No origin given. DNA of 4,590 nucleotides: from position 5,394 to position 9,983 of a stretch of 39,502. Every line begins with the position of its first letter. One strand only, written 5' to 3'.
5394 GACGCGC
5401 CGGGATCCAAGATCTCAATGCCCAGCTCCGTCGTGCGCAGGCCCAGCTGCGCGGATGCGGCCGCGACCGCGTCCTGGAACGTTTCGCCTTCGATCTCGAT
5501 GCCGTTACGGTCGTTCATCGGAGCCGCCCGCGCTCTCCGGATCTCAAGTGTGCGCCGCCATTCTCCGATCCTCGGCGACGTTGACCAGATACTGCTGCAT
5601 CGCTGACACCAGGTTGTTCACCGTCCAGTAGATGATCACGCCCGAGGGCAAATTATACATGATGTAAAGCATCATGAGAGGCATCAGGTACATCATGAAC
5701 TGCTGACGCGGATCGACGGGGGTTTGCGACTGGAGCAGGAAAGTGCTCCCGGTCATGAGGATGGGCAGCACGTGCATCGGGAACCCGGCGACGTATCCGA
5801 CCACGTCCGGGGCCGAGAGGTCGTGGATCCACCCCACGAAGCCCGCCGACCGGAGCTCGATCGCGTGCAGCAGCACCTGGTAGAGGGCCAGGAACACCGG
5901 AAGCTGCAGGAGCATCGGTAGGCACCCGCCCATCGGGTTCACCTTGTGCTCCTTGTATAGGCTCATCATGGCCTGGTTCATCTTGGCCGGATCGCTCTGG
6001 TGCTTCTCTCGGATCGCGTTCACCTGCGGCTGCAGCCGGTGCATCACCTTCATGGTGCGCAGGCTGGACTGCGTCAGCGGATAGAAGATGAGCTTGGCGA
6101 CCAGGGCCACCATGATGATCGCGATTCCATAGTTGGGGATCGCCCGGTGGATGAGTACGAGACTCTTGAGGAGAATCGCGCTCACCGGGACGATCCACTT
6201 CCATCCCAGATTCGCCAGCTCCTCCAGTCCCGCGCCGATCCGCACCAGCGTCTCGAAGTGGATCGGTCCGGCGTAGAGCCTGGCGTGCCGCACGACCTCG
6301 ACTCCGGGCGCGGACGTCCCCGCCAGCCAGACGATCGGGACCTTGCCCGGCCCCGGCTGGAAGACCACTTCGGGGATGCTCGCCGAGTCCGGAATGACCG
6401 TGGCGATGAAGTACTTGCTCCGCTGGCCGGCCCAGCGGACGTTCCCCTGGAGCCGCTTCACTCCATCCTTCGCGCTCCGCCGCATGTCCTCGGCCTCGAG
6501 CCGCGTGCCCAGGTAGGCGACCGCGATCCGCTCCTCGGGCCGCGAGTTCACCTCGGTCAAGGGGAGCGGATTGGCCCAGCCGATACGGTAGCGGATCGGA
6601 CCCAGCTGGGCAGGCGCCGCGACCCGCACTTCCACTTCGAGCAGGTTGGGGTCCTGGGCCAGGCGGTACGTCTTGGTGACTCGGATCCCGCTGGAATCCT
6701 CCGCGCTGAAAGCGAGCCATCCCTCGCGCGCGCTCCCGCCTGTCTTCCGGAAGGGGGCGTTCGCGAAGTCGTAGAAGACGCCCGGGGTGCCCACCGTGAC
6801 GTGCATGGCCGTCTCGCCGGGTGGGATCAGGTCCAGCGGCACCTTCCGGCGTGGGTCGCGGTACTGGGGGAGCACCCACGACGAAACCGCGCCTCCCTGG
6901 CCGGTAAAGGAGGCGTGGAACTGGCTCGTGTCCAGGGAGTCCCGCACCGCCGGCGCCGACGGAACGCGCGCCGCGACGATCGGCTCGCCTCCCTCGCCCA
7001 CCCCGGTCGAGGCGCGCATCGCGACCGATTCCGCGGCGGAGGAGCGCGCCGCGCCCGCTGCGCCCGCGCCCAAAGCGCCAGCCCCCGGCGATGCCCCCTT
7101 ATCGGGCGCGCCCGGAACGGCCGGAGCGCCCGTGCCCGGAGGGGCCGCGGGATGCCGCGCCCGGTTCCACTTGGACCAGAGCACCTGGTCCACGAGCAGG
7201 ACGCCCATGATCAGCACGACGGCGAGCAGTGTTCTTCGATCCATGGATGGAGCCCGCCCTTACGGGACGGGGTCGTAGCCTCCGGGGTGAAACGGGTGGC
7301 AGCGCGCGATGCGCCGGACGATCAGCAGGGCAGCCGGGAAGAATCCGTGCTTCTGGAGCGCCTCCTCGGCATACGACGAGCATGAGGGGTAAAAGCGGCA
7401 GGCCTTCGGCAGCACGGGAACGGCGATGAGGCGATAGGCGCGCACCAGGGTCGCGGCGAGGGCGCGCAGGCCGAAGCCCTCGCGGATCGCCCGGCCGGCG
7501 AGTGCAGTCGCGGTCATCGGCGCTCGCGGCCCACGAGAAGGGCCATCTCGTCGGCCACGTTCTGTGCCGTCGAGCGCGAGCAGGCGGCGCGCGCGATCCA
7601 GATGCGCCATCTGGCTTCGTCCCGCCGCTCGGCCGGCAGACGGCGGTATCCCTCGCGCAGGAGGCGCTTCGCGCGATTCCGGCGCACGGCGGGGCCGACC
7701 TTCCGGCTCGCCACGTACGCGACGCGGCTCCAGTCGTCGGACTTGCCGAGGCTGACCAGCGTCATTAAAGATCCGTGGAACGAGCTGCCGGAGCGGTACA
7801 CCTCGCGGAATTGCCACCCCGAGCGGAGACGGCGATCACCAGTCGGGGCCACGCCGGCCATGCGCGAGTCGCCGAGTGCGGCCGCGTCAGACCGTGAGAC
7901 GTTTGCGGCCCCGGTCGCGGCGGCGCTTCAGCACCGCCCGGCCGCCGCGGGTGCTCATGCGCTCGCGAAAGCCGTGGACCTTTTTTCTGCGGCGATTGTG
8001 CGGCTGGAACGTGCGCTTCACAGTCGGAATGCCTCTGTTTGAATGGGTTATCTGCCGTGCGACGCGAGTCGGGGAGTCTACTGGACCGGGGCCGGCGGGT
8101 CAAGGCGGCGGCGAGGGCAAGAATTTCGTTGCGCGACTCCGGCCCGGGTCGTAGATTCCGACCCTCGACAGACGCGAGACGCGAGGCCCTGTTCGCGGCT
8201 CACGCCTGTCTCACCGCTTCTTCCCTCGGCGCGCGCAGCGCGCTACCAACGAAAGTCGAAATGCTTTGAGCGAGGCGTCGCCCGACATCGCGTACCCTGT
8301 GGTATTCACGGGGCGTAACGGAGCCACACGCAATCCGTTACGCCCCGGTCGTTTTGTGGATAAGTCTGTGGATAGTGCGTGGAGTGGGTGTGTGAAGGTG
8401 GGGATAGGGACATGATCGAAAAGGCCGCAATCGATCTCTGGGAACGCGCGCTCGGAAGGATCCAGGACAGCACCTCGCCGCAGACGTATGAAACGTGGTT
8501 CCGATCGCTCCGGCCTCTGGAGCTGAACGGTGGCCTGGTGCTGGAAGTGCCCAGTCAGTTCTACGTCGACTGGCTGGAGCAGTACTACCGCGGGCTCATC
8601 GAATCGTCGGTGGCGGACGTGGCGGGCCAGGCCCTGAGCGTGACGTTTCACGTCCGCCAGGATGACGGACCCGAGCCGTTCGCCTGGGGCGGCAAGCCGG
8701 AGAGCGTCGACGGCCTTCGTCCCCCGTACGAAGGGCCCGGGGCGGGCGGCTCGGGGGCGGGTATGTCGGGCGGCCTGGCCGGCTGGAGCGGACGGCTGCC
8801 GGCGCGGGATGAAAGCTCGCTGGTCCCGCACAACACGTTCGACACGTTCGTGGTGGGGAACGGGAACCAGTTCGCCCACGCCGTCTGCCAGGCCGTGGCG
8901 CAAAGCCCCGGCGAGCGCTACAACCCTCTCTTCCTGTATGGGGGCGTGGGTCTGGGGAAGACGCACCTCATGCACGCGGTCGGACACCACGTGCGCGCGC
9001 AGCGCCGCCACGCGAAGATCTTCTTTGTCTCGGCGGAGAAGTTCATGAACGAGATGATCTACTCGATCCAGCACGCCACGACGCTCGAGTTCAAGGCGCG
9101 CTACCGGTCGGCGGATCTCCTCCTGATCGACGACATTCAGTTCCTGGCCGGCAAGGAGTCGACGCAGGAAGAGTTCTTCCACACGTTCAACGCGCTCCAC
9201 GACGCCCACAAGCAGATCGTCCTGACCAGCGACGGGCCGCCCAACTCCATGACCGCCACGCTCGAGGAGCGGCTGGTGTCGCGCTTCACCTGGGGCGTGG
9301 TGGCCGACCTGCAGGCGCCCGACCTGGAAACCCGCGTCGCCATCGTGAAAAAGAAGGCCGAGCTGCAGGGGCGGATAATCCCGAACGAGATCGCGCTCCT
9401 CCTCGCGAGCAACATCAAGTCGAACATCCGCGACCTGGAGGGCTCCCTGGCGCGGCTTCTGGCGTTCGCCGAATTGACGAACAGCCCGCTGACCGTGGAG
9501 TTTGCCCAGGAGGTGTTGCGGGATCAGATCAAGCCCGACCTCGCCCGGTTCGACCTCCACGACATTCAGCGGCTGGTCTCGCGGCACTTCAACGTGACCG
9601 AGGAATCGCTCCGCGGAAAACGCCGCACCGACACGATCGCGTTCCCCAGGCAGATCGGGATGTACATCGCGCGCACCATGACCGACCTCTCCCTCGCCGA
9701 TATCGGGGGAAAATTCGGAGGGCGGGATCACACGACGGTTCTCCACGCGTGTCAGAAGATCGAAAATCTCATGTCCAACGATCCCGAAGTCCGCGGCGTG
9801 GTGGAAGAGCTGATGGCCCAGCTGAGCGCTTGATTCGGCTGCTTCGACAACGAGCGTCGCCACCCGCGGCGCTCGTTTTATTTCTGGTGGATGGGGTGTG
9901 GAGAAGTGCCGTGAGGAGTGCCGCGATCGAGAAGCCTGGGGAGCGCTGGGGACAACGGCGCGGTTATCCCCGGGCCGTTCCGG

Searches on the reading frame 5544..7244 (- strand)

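Call 31: search_protein_families(library=pfam, proteins=[window:5544-7244:-], max_evalue=0.00001)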
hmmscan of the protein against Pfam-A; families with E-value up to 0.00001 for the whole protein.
window:5544-7244:- (566 aa): 2 families
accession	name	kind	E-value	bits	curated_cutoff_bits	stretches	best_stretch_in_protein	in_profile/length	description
PF02096.25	60KD_IMP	-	3.7e-59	199.8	35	1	372-555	1-162/163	60Kd inner membrane protein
PF14849.12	YidC_periplas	-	6.9e-17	62.7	24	1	104-351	4-275/283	YidC periplasmic domain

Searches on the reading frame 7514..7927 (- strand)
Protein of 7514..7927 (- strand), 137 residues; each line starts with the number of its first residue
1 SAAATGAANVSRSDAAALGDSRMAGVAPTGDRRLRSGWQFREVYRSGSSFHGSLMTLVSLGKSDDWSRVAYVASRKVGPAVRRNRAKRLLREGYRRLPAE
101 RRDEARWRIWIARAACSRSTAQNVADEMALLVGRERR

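Call 31: search_protein_families(library=pfam, proteins=[window:7514-7927:-], max_evalue=0.00001)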
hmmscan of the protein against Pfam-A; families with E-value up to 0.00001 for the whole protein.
window:7514-7927:- (137 aa): 1 family
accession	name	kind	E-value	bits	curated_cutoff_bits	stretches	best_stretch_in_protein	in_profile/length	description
PF00825.24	Ribonuclease_P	-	5e-18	65.6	22.3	1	31-132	4-105/109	Ribonuclease P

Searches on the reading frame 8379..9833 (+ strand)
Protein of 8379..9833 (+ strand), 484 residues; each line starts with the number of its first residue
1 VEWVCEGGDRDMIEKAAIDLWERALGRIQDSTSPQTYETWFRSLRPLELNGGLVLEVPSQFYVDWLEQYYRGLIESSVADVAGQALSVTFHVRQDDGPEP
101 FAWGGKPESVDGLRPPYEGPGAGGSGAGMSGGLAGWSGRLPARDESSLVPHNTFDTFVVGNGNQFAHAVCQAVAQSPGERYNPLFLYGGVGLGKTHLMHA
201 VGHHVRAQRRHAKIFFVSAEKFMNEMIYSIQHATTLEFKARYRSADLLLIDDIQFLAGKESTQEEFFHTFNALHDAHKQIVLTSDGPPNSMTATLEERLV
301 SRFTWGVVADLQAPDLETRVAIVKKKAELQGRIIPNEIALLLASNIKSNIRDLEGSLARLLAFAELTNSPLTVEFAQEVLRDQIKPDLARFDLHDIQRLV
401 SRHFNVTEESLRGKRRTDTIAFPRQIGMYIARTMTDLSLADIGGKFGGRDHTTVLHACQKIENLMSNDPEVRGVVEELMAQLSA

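Call 31: search_protein_families(library=pfam, proteins=[window:8379-9833:+], max_evalue=0.00001)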
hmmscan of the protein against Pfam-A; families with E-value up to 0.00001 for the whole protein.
window:8379-9833:+ (484 aa): 5 families
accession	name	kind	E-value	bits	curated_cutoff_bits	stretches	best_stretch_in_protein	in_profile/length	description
PF00308.24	Bac_DnaA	-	1.8e-67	227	23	1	150-309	3-161/162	Bacterial DnaA ATPAse domain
PF08299.17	Bac_DnaA_C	-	2.2e-29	101.7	31.5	1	395-461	3-69/69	Bacterial dnaA protein helix-turn-helix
PF11638.13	DnaA_N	-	4.6e-15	55.5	24.6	1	20-78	3-63/65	DnaA N-terminal domain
PF01695.23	IstB_IS21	-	5.3e-10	39.6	24.1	1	182-289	93-197/238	IstB-like ATP binding protein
PF00004.35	AAA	-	2.4e-06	28.5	21.2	1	185-275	2-97/131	ATPase family associated with various cellular activities (AAA)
